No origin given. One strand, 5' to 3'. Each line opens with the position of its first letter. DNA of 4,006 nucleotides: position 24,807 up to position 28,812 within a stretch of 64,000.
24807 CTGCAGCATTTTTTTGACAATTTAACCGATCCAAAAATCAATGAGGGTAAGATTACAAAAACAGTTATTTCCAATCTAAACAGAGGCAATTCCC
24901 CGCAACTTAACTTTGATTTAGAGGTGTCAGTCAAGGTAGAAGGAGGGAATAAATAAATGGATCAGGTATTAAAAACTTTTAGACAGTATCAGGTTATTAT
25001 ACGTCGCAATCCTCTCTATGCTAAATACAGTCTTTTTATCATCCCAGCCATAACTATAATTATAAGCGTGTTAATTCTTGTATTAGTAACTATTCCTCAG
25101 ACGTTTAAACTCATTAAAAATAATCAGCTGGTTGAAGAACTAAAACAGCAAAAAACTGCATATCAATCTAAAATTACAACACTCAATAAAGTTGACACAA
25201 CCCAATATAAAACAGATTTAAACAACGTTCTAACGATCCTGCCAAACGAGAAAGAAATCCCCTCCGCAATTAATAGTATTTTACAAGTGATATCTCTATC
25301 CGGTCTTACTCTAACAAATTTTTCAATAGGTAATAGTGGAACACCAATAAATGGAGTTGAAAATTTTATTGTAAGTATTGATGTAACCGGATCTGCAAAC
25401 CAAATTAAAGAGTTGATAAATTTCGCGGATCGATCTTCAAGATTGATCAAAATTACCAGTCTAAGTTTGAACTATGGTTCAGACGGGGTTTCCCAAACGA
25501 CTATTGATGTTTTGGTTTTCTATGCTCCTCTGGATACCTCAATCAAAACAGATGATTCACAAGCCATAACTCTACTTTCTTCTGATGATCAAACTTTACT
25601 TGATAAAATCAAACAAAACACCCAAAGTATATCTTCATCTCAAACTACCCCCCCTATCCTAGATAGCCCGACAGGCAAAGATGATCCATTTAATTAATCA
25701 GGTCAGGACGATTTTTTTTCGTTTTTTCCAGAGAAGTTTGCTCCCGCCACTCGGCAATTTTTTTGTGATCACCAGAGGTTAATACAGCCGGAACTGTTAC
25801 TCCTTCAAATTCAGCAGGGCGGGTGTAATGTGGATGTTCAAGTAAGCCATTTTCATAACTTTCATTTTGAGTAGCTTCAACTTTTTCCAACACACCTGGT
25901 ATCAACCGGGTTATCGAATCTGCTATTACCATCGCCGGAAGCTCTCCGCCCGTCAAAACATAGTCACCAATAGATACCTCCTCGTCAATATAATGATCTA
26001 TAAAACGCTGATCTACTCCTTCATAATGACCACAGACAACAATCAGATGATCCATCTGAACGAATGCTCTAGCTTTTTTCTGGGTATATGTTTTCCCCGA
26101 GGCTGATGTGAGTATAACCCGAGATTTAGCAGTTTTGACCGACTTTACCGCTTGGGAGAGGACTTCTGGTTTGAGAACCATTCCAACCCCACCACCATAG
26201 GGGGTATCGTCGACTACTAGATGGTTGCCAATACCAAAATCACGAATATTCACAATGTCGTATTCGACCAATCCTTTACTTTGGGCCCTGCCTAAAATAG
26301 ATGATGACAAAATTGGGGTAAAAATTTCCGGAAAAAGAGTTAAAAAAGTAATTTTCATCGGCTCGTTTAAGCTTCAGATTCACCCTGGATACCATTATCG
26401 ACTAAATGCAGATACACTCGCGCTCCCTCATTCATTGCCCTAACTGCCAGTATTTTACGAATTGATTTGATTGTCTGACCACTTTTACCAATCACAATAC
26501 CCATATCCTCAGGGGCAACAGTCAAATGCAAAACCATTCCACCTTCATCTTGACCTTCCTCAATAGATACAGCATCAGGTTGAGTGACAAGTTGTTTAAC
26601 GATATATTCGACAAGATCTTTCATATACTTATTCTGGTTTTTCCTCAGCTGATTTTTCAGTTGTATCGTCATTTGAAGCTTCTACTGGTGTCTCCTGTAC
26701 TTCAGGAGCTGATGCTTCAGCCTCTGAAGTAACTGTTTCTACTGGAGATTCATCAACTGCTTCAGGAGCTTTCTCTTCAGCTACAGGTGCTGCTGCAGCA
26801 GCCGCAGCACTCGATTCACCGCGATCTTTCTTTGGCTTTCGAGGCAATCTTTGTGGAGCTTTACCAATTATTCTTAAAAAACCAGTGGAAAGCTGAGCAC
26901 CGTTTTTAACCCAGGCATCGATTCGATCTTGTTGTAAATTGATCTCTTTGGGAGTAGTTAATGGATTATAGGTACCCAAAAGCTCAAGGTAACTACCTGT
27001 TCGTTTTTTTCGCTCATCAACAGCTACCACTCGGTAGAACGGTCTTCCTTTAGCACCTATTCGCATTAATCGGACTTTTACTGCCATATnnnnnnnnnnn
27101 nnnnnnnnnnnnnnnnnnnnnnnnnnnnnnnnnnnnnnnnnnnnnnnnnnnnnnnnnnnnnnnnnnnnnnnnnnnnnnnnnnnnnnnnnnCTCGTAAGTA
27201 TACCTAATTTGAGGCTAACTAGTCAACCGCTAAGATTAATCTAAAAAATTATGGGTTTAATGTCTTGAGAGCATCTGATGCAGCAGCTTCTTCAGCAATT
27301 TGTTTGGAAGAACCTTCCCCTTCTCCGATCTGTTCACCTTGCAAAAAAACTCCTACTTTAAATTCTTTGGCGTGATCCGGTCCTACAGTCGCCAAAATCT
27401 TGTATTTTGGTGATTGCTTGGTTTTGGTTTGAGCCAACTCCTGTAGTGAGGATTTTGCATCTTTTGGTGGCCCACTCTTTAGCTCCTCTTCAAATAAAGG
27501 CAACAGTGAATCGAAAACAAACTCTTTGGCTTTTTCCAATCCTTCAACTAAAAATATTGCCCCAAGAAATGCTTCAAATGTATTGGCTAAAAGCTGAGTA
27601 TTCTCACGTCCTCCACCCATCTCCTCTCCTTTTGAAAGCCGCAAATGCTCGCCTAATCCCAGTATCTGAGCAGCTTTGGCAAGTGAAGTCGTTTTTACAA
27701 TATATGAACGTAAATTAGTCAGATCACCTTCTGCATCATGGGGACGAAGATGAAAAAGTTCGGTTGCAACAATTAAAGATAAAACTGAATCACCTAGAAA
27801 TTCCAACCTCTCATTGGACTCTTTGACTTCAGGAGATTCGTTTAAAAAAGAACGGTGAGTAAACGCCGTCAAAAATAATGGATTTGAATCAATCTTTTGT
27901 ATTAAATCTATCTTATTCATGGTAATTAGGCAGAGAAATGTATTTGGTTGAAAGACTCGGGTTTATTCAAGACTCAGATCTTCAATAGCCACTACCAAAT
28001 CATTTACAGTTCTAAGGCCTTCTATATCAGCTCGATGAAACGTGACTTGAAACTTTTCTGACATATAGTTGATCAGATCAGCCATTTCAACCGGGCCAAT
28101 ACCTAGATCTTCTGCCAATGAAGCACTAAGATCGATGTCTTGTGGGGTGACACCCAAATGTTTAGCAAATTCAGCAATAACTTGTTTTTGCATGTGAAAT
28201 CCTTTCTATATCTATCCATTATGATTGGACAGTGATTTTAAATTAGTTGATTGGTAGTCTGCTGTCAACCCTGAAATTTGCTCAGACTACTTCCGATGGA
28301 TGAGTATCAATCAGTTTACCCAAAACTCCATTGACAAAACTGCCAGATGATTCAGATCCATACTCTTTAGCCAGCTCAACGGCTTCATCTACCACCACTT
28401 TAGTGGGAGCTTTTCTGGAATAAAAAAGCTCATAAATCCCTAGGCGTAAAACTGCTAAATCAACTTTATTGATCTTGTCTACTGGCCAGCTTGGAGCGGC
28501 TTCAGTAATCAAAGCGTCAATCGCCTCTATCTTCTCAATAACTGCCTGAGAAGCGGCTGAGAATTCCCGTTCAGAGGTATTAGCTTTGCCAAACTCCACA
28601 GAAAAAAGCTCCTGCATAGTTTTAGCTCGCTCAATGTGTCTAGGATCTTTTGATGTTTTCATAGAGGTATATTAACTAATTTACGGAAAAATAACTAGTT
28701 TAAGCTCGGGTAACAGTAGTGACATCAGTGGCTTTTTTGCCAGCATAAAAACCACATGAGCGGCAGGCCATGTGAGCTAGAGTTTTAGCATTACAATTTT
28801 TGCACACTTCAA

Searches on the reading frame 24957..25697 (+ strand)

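Call 32: search_protein_families(library=pfam, proteins=[window:24957-25697:+], max_evalue=0.001)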
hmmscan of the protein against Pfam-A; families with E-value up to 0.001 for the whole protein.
window:24957-25697:+ (246 aa): 1 family
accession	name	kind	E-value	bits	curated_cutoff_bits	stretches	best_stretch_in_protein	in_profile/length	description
PF04350.18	PilO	-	6.5e-10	39.7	22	1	56-184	5-133/145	Pilus assembly protein, PilO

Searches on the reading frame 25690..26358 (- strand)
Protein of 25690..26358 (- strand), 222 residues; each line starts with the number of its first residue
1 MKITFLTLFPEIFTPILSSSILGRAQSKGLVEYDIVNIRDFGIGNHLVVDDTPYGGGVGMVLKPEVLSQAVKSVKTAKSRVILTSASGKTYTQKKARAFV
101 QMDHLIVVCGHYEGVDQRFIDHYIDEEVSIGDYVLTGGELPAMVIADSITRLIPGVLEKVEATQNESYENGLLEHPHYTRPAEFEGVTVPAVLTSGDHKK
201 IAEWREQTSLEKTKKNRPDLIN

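Call 62: search_protein_families(library=pfam, proteins=[window:25690-26358:-], max_evalue=0.0001)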
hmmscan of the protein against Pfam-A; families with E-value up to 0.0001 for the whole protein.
window:25690-26358:- (222 aa): 1 family
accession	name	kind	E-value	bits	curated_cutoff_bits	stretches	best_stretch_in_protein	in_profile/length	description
PF01746.26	tRNA_m1G_MT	-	5.7e-63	212.6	27.3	1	23-218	2-195/195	tRNA (Guanine-1)-methyltransferase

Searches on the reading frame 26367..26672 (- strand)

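Call 62: search_protein_families(library=pfam, proteins=[window:26367-26672:-], max_evalue=0.0001)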
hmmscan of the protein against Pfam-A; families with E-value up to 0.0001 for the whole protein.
window:26367-26672:- (101 aa): 2 families
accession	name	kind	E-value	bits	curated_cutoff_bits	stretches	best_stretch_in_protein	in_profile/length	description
PF13083.13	KH_KhpA-B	-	5.3e-20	71.6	32.1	1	18-89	1-72/73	KhpA/KhpB, KH domain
PF07650.23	KH_2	-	4.8e-06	26.7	22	1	50-91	29-71/78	KH domain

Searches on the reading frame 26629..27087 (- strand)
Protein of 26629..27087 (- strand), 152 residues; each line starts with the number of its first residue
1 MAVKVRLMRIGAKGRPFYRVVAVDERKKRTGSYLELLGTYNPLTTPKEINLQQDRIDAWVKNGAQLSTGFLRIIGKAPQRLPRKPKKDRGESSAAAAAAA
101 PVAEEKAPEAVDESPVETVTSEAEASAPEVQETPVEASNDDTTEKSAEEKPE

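Call 62: search_protein_families(library=pfam, proteins=[window:26629-27087:-], max_evalue=0.0001)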
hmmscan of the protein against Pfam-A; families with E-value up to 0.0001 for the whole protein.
window:26629-27087:- (152 aa): 1 family
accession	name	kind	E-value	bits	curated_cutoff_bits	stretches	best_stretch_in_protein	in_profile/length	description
PF00886.24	Ribosomal_S16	-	3e-22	78.8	27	1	9-67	1-62/62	Ribosomal protein S16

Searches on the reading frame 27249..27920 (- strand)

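Call 62: search_protein_families(library=pfam, proteins=[window:27249-27920:-], max_evalue=0.0001)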
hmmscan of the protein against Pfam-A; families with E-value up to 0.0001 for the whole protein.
window:27249-27920:- (223 aa): 4 families
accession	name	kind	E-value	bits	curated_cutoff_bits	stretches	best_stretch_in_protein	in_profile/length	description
PF14622.11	Ribonucleas_3_3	-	3.6e-34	118.1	35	1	15-141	4-126/128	Ribonuclease-III-like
PF00636.31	Ribonuclease_3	-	4.1e-22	79.3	27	1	37-126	1-101/102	Ribonuclease III domain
PF00035.32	dsrm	-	1.1e-14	55.2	23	1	155-221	1-66/66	Double-stranded RNA binding motif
PF14709.13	DND1_DSRM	-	3.4e-05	24.5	25.7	0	153-221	1-79/80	double strand RNA binding domain from DEAD END PROTEIN 1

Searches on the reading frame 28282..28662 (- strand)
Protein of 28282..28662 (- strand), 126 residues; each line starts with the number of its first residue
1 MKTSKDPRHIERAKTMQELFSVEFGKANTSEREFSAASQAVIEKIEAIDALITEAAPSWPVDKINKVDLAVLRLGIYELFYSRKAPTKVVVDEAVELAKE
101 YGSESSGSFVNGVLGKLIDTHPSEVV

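Call 62: search_protein_families(library=pfam, proteins=[window:28282-28662:-], max_evalue=0.0001)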
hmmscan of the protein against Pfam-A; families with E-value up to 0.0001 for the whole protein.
window:28282-28662:- (126 aa): 1 family
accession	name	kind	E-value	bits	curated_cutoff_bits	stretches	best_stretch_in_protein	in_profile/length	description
PF01029.23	NusB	-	3.8e-29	102.2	23.1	1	10-118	22-132/133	NusB family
